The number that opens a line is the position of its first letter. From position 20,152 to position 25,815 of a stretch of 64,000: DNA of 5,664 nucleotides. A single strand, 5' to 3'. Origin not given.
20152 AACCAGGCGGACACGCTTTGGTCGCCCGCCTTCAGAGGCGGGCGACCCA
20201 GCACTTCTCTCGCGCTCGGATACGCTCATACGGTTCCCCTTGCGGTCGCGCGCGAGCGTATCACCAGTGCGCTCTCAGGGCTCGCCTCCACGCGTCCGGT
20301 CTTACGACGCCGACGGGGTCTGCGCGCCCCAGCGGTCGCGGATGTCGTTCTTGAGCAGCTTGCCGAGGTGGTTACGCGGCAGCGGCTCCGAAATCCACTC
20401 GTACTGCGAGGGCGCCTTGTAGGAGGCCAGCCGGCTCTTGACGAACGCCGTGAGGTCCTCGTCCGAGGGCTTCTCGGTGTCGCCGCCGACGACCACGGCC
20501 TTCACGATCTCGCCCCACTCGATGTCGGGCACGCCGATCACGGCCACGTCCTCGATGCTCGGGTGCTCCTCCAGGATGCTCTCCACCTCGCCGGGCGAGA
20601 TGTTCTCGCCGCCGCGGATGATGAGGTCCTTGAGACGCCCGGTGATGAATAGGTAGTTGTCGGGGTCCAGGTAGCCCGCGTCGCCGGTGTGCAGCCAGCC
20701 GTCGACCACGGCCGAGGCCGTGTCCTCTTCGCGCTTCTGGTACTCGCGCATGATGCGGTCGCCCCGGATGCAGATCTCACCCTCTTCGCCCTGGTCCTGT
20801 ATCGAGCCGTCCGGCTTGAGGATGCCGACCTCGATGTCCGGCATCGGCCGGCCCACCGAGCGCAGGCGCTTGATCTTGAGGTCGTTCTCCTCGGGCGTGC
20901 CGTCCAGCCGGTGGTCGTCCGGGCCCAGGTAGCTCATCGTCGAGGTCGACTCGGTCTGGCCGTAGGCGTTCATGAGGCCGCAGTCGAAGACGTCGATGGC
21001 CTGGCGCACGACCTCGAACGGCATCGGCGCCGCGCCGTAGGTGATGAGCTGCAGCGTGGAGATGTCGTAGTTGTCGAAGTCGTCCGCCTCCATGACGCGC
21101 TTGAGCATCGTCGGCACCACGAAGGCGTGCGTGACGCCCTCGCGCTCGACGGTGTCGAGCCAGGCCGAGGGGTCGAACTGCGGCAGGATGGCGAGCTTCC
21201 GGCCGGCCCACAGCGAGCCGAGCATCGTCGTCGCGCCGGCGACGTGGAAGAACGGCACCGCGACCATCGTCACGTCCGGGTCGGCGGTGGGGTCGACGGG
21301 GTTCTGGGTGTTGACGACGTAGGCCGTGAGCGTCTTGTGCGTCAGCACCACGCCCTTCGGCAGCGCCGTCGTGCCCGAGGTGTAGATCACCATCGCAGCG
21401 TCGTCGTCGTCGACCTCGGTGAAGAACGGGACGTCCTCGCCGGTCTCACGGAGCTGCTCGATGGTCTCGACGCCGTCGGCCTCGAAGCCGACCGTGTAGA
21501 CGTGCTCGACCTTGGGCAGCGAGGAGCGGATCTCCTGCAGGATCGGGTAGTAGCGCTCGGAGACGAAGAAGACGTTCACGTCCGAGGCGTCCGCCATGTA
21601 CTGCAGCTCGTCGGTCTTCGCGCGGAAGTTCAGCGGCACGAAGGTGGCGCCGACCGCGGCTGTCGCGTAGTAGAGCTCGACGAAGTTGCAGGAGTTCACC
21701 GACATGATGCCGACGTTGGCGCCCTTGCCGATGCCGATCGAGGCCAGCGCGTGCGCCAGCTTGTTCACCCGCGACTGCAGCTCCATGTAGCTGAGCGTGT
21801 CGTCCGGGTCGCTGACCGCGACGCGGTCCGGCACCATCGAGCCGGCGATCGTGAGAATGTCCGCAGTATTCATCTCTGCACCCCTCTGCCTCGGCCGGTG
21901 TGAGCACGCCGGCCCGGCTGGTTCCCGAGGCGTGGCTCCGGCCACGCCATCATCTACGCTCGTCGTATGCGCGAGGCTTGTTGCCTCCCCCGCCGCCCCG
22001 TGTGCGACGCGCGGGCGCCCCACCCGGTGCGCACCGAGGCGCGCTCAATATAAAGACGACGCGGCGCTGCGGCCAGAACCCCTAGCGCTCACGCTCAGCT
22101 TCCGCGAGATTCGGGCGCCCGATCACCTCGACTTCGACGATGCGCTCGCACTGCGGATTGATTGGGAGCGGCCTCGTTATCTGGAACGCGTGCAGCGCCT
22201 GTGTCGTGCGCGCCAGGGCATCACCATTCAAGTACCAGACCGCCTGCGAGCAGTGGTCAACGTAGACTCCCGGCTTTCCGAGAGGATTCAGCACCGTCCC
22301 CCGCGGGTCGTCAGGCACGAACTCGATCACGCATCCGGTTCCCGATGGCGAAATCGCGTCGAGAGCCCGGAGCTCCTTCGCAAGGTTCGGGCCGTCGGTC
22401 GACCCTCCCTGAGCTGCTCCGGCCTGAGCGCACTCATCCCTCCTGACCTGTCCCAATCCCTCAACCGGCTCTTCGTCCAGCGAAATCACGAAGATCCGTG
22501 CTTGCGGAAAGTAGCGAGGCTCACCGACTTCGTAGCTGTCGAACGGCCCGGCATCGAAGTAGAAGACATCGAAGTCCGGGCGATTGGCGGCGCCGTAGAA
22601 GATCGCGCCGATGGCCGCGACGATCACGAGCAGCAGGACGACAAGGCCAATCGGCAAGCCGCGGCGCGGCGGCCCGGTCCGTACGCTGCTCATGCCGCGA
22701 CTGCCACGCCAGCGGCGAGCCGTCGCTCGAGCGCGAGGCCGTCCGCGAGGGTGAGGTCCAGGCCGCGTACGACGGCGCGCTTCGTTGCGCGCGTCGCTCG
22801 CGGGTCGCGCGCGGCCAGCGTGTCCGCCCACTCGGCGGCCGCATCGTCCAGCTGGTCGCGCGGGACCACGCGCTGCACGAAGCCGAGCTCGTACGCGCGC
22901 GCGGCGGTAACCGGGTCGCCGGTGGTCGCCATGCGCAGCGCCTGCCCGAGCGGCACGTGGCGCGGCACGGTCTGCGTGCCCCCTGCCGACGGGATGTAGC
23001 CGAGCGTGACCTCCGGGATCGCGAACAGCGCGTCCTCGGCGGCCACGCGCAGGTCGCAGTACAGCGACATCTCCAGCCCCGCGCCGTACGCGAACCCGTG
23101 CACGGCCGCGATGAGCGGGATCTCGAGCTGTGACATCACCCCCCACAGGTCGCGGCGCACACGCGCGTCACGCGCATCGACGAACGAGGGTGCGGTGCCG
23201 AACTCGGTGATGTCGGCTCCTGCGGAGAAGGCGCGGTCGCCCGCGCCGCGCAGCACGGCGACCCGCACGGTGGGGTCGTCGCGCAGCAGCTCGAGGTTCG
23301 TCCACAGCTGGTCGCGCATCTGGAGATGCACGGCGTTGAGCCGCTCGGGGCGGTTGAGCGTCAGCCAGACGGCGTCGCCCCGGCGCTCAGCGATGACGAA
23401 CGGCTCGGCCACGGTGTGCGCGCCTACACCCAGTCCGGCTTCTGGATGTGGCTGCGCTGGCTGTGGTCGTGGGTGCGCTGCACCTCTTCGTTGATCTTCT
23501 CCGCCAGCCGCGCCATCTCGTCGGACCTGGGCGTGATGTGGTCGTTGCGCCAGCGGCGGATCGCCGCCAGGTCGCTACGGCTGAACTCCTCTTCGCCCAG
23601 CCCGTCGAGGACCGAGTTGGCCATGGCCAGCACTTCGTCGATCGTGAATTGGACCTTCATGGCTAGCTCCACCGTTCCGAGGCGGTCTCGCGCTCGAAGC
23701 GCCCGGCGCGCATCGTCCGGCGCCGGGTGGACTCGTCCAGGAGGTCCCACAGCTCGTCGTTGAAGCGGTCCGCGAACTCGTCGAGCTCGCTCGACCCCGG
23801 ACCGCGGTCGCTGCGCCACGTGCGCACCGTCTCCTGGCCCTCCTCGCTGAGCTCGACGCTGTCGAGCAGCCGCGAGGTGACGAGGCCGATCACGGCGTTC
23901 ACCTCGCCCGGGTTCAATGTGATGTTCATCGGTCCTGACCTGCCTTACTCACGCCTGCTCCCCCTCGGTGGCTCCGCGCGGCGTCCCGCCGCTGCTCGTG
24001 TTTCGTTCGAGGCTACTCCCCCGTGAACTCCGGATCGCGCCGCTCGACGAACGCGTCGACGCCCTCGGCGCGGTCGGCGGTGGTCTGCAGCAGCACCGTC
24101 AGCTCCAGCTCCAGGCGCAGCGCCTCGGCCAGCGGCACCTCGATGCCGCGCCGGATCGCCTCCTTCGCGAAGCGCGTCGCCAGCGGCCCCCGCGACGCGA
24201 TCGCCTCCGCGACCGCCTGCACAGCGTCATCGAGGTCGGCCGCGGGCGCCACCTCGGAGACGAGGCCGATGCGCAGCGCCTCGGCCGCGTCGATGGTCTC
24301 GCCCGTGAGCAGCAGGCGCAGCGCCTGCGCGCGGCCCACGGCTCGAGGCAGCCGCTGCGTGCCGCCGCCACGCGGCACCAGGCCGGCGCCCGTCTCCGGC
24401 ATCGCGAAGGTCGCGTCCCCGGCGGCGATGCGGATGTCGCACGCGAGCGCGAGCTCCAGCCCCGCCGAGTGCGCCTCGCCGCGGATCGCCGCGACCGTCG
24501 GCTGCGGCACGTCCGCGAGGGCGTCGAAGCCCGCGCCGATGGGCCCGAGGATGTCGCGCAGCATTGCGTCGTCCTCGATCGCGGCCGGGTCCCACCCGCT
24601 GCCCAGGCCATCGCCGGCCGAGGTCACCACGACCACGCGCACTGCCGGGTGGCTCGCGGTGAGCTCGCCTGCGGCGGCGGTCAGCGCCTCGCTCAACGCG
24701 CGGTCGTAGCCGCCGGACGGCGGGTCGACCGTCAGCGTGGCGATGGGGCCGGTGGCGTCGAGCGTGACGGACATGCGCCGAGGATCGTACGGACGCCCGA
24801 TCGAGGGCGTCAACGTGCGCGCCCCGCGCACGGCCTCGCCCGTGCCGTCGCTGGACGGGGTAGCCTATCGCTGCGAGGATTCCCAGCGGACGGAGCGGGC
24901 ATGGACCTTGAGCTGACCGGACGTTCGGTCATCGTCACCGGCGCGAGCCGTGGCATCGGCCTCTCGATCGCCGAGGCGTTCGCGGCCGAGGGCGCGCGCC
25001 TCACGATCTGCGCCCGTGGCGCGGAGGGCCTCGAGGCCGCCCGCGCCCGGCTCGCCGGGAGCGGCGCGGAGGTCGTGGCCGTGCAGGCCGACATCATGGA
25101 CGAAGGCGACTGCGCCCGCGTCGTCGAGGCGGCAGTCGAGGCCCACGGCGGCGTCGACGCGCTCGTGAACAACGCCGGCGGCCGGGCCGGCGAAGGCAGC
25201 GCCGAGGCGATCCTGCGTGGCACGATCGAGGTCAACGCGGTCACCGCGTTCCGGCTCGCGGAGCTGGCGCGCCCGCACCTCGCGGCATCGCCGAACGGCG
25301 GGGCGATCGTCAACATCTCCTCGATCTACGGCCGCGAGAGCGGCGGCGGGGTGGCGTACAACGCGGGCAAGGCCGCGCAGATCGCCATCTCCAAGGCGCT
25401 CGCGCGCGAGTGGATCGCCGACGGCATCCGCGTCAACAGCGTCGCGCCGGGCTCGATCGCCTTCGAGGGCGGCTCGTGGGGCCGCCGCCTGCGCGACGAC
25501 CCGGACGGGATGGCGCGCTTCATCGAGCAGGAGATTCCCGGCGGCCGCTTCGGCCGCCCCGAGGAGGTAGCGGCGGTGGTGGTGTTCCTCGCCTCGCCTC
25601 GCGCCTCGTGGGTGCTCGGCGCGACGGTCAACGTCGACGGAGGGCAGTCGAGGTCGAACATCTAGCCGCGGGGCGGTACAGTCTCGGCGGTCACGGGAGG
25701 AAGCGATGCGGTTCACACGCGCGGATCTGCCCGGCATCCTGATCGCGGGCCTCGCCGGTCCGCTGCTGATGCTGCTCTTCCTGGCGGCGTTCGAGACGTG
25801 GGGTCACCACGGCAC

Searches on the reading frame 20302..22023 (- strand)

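Call 22: search_protein_families(library=pfam, proteins=[window:20302-22023:-], max_evalue=0.0001)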
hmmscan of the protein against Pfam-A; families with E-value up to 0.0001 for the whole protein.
window:20302-22023:- (573 aa): 2 families
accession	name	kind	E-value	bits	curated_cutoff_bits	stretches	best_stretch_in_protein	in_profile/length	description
PF00501.34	AMP-binding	-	9.1e-86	288.5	29.9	1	64-428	8-383/384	AMP-binding enzyme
PF13193.12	AMP-binding_C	-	2.2e-16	60.9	24.5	1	479-555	1-76/76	AMP-binding enzyme C-terminal domain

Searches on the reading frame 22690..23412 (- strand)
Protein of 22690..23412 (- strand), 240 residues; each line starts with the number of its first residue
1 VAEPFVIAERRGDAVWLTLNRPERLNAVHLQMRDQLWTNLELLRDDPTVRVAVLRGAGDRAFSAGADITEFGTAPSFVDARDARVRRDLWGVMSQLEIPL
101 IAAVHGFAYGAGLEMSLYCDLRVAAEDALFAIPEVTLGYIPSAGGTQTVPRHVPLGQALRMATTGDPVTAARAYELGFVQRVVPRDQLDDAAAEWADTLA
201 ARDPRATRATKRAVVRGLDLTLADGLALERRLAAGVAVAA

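Call 22: search_protein_families(library=pfam, proteins=[window:22690-23412:-], max_evalue=0.0001)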
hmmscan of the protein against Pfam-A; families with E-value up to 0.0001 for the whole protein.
window:22690-23412:- (240 aa): 2 families
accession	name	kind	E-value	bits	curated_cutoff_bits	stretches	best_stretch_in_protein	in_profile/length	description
PF00378.25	ECH_1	-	2.5e-54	184.7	27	1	16-232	8-223/251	Enoyl-CoA hydratase/isomerase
PF16113.10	ECH_2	-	3.7e-37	129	27.2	1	16-197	3-186/335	Enoyl-CoA hydratase/isomerase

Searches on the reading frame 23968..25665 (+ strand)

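Call 73: search_protein_families(library=pfam, proteins=[window:23968-25665:+], max_evalue=0.00001)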
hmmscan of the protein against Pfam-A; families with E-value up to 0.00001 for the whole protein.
window:23968-25665:+ (565 aa): 4 families
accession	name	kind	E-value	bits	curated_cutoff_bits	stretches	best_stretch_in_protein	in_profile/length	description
PF13561.12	adh_short_C2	-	1.2e-48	166.2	27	1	325-560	1-235/236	Enoyl-(Acyl carrier protein) reductase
PF00106.31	adh_short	-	1.1e-41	142.9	26.6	1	321-498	3-183/195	short chain dehydrogenase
PF01370.27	Epimerase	-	8.7e-07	29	20.9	1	321-459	1-124/240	NAD dependent epimerase/dehydratase family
PF08659.16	KR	-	1e-05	26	22.6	0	321-405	3-91/180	KR domain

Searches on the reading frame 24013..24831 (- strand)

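Call 53: search_protein_families(library=pfam, proteins=[window:24013-24831:-], max_evalue=0.00001)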
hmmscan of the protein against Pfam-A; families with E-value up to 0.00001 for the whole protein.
window:24013-24831:- (272 aa): 2 families
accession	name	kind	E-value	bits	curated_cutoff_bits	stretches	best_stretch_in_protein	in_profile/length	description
PF00378.25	ECH_1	-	3.7e-49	167.8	27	1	59-271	36-250/251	Enoyl-CoA hydratase/isomerase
PF16113.10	ECH_2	-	1.3e-22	81.2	27.2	1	59-208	31-185/335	Enoyl-CoA hydratase/isomerase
